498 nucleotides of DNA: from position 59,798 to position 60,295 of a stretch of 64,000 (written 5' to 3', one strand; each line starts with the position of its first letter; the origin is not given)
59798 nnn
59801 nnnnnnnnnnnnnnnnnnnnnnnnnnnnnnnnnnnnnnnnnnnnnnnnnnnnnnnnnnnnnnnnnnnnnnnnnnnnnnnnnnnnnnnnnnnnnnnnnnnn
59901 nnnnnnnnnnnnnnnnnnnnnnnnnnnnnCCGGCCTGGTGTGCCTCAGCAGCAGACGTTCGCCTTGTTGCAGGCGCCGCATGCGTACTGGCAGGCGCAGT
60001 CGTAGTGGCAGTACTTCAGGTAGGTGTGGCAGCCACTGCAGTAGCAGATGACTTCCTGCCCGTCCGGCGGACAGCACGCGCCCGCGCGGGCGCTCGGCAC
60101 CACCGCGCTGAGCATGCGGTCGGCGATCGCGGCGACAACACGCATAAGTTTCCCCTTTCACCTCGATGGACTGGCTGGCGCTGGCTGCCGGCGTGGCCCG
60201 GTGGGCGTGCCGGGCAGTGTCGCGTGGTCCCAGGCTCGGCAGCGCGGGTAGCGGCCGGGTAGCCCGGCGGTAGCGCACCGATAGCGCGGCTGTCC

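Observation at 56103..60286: Self-contained operon for a secreted 12-cysteine mini-protein with its own MauE/MauD-like folding pair, ABC exporter and signal peptidase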

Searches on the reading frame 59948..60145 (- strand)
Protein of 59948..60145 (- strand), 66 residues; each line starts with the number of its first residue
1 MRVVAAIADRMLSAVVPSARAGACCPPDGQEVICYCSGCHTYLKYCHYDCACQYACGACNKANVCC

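Call 3: search_protein_families(library=ncbifam, proteins=[window:59948-60145:-], max_evalue=0.01)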
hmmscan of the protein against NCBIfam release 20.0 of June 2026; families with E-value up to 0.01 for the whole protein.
seq(66 aa): 0 families

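Call 4: search_protein_families(library=pfam, proteins=[window:59948-60145:-], max_evalue=0.01)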
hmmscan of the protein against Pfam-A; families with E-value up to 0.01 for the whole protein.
seq(66 aa): 0 families

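Call 5: find_homologous_proteins(query=window:59948-60145:-, max_evalue=10)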
Query seq(66 aa) (66 aa): 4 proteins with E <= 10 among 4 candidates.
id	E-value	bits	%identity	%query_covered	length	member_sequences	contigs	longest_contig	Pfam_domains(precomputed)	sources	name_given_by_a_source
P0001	5.5e-33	130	88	100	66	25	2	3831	-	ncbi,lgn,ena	-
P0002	6.8e-30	120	85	100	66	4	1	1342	-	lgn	-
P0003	3.6e-22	95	73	95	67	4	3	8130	-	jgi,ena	jgi:hypothetical protein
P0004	1.4e-19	87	70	95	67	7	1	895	-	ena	-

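Call 8: find_encoding_contigs(protein=P0003, flank=10000, max_places=6)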
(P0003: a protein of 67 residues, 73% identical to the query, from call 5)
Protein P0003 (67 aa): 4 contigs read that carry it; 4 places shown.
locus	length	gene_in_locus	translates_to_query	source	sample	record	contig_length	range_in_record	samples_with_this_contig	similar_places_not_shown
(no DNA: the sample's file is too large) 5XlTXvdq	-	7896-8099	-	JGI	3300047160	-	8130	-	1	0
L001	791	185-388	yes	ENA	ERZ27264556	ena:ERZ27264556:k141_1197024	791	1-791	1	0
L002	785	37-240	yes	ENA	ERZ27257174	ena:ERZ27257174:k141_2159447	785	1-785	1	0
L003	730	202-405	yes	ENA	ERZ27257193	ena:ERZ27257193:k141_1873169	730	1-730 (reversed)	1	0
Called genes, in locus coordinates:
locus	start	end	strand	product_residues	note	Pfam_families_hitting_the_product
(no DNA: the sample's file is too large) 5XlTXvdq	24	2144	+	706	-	-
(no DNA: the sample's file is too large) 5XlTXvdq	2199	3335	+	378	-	PF06224:AlkZ-like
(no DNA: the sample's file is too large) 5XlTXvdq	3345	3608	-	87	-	PF11238:DUF3039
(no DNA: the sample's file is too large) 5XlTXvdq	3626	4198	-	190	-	PF02622:DUF179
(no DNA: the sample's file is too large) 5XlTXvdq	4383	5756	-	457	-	PF00390:malic, PF03949:Malic_M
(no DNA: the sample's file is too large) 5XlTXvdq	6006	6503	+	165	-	PF12802:MarR_2, PF01047:MarR, PF09339:HTH_IclR (weak)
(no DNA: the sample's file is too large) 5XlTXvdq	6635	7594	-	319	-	PF00085:Thioredoxin, PF13428:TPR_14 (faint), PF14559:TPR_19 (faint), PF14561:TPR_20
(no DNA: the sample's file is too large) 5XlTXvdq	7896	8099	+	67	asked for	-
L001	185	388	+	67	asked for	-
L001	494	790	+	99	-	?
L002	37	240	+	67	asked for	-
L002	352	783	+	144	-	?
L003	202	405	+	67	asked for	-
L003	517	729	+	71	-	?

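Call 9: find_encoding_contigs(protein=P0001, flank=10000, max_places=6)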
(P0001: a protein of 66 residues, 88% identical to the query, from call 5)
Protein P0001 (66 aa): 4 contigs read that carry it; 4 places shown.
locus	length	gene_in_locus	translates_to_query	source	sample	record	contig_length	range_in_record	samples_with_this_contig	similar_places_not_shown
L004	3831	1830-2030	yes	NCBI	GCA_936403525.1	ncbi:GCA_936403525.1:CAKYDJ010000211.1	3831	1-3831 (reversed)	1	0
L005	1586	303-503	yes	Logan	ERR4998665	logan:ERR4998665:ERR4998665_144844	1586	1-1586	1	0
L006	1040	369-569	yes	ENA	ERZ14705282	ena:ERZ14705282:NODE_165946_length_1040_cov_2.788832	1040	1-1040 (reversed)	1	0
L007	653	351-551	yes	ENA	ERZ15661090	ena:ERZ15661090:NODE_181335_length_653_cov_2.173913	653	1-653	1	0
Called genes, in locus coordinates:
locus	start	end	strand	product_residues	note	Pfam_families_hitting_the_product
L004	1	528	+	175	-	?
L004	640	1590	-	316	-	PF00085:Thioredoxin, PF14561:TPR_20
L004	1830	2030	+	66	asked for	-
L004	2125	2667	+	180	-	-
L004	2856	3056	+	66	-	-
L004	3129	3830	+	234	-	?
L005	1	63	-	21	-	?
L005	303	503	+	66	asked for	-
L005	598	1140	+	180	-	-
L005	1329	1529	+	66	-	-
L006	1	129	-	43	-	?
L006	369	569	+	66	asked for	-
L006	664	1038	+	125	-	?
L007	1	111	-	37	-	?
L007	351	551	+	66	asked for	-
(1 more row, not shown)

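Call 29: search_protein_representatives(alignment_id=A1)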
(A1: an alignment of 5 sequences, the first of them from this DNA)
Query: 5 sequences, 66 profile positions. Proteins with E-value up to 0.001 (for the whole library): 129; up to 1e-10: 15; up to 1e-30: 0. The best 129 are listed.
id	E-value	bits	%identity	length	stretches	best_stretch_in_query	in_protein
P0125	1.4e-17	79.4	-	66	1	1-66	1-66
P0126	8.5e-15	70.6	-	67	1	4-64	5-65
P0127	1.7e-14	69.6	-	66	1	1-66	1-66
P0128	3.5e-14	68.6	-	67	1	1-66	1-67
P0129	7.2e-14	67.6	-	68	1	2-60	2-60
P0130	9.9e-14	67.1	-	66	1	1-66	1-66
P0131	2.8e-13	65.7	-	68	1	1-62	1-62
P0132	8.6e-13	64.1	-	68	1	1-66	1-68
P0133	1.6e-12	63.3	-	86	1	2-66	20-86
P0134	2.3e-12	62.8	-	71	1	5-63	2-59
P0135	3.0e-12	62.4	-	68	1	1-66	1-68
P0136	1.2e-11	60.4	-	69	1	1-66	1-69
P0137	4.8e-11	58.5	-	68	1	1-66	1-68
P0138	4.9e-11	58.5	-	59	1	1-60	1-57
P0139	6.2e-11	58.2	-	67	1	3-59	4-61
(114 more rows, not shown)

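Call 41: predict_structure(alignment_id=A2)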
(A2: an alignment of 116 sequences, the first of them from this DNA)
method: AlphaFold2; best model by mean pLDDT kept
length: 66 residues; sequences in the alignment: 116
mean_pLDDT: 74.0   pTM: 0.46
mean pLDDT of the five models: 74.0, 73.4, 73.3, 72.3, 64.7
residues with pLDDT >= 90: 15; 70-90: 23; 50-70: 27; < 50: 1
segments of 3 or more residues with pLDDT < 50: none
pLDDT, mean of each block of 10 residues (from residue 1): 54 53 66 89 88 87 85
secondary structure, 60 per line:
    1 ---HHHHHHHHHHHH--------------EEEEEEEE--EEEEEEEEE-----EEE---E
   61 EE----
elements in order: H4-15 E30-37 E40-48 E54-56 E60-62

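Call 45: fold_search(model_id=the predicted structure, library=pdb)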
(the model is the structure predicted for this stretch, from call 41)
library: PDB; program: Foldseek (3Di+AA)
matches with E <= 10: 81; with E <= 0.001: 0
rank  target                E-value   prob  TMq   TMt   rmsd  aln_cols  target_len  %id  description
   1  2n6f_MODEL_1_A        1.5e+00  0.51  0.40  0.22   3.5        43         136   14  Structure of Pleiotrophin (released 2016-04-20)
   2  4ozk                  2.0e+00  0.54  0.43  0.53   2.5        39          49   10  Crystal structure of Laterosporulin, a broad spectrum leaderless bacteriocin produced by Brevibacillus laterosporus stra (released 2014-11-12)
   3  6lwy                  2.0e+00  0.51  0.43  0.54   3.8        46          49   13  Crystal structure of Laterosporulin3, bacteriocin produced by Brevibacillus sp. strain SKR3 (released 2021-02-10)
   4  2h4v_B                2.9e+00  0.16  0.29  0.09   2.9        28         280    7  Crystal Structure of the Human Tyrosine Receptor Phosphatase Gamma (released 2006-07-11)
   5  7pk4_B                3.1e+00  0.28  0.36  0.31   3.0        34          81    6  Tick salivary cystatin Ricistatin in complex with cathepsin V (released 2022-12-14)
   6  3qcd                  3.1e+00  0.16  0.29  0.09   2.9        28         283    7  Human receptor protein tyrosine phosphatase gamma, domain 1, in complex with vanadate, trigonal crystal form (released 2011-12-28)
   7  5kuy_G                3.3e+00  0.18  0.27  0.22   3.0        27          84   22  Influenza hemagglutinin H3 A/Hong Kong/1/1968 in complex with designed inhibitor protein HSB.2A (released 2017-06-14)
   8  4c0f_C                3.7e+00  0.07  0.23  0.17   5.6        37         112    8  Structure of the NOT-box domain of human CNOT2 (released 2013-10-09)
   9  4c0f_A                3.7e+00  0.06  0.19  0.14   7.2        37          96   11  Structure of the NOT-box domain of human CNOT2 (released 2013-10-09)
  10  3qcj                  4.0e+00  0.14  0.29  0.09   2.8        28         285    7  Human receptor protein tyrosine phosphatase gamma, domain 1, in complex with 5-[({3-[(3,4-dichlorobenzyl)sulfanyl]thioph (released 2011-12-28)
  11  8rdz_A                4.2e+00  0.16  0.33  0.14   2.7        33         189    9  Crystal Structure of Human ADP-ribose Pyrophosphatase NUDT5 In complex with Ibrutinib (released 2024-05-01)
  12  5kuy_H                4.2e+00  0.08  0.25  0.21   3.9        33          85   21  Influenza hemagglutinin H3 A/Hong Kong/1/1968 in complex with designed inhibitor protein HSB.2A (released 2017-06-14)
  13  4c0f_B                4.2e+00  0.08  0.21  0.15   5.9        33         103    9  Structure of the NOT-box domain of human CNOT2 (released 2013-10-09)
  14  6d4d_B                4.2e+00  0.08  0.26  0.08   3.5        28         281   18  Crystal structure of the PTP epsilon D1 domain (released 2018-10-17)
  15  3l8b_B                4.5e+00  0.12  0.27  0.03   4.0        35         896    8  Crystal structure of a replicative DNA polymerase bound to the oxidized guanine lesion guanidinohydantoin (released 2010-03-09)
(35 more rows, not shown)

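Call 66: list_cluster_members(proteins=[window:59948-60145:-, P0001, P0005, window:59300-59839:-])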
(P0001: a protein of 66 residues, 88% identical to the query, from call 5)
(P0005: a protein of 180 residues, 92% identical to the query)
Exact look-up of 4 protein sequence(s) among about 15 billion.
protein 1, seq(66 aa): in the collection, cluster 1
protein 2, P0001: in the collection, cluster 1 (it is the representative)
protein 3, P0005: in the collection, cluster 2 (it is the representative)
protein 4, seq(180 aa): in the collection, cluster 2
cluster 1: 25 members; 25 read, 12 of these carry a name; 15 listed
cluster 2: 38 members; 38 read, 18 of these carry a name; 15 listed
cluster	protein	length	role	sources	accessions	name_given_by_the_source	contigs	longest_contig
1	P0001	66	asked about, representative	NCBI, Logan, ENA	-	-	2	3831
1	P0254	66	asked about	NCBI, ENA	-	-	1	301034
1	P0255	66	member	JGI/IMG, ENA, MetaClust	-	hypothetical protein | \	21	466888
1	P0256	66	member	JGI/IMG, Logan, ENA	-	hypothetical protein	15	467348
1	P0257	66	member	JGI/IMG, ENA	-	hypothetical protein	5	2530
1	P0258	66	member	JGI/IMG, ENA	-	hypothetical protein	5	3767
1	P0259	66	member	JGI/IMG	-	hypothetical protein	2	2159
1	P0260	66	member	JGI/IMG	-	hypothetical protein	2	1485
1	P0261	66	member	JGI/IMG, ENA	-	hypothetical protein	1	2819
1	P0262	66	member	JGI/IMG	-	hypothetical protein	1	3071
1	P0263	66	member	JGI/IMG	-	hypothetical protein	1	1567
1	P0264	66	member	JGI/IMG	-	hypothetical protein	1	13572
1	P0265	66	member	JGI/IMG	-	hypothetical protein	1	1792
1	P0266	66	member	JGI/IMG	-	hypothetical protein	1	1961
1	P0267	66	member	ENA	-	-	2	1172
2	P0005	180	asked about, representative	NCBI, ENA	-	-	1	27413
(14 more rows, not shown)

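Call 85: search_protein_families(library=phrogs, proteins=[window:59948-60145:-], max_evalue=1)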
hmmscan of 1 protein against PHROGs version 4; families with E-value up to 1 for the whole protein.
seq(66 aa): 0 families

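Call 86: search_protein_families(library=ncbifam, alignment_id=A2, max_evalue=0.01)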
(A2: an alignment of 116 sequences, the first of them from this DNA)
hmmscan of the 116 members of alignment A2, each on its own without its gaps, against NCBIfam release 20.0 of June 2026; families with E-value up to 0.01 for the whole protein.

A. member 1, seq(66 aa): 0 families

B. families by the number of members that match (of 116 scanned): 1 family
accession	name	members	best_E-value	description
NF005186.0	PRK06661.1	1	0.00043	hypothetical protein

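Call 87: search_protein_families(library=pfam, alignment_id=A2, max_evalue=0.01)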
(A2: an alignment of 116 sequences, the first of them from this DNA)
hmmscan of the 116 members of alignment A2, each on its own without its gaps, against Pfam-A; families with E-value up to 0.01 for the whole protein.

A. member 1, seq(66 aa): 0 families

B. families by the number of members that match (of 116 scanned): 3 families
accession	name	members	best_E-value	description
PF00086.23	Thyroglobulin_1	1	0.0042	Thyroglobulin type-1 repeat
PF17860.6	Defensin_RK-1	1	0.0058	RK-1-like defensin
PF17492.7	D_CNTX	1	0.0065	Delta Ctenitoxins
